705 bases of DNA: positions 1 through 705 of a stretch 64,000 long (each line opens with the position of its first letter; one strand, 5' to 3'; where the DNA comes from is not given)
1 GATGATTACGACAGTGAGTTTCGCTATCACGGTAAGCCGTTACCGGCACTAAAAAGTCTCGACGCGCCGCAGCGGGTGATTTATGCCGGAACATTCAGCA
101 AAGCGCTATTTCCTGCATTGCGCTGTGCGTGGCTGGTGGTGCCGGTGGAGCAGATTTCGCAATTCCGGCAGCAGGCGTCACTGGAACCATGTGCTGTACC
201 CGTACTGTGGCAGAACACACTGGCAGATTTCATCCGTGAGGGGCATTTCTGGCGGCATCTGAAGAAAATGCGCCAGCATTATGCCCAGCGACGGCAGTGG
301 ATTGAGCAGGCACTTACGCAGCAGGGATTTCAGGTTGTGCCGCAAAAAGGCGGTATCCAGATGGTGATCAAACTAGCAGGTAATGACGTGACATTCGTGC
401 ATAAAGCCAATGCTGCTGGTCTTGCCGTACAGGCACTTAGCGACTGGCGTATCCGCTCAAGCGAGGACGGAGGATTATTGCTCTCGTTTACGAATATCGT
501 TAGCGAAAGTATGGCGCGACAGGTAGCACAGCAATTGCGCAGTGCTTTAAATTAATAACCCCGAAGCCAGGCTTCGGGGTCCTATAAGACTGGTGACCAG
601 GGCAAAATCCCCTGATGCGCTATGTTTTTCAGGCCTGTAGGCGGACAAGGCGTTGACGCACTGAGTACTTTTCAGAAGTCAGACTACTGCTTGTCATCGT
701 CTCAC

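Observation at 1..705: MocR-family regulator gene where K-12 has nrdH directly next to ygaM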

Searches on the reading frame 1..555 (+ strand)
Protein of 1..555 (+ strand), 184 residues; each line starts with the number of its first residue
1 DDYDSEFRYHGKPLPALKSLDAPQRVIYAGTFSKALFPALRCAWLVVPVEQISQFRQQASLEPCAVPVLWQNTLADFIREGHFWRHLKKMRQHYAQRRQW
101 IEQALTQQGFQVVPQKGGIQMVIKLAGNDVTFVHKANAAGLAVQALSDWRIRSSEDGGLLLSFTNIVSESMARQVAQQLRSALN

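Call 4: search_protein_families(library=pfam, proteins=[window:1-555:+])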
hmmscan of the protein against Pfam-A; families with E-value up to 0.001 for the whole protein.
window:1-555:+ (184 aa): 1 family
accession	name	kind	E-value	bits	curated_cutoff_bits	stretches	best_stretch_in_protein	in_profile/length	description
PF00155.27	Aminotran_1_2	-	1.2e-09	38.2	19.7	1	24-143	209-330/361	Aminotransferase class I and II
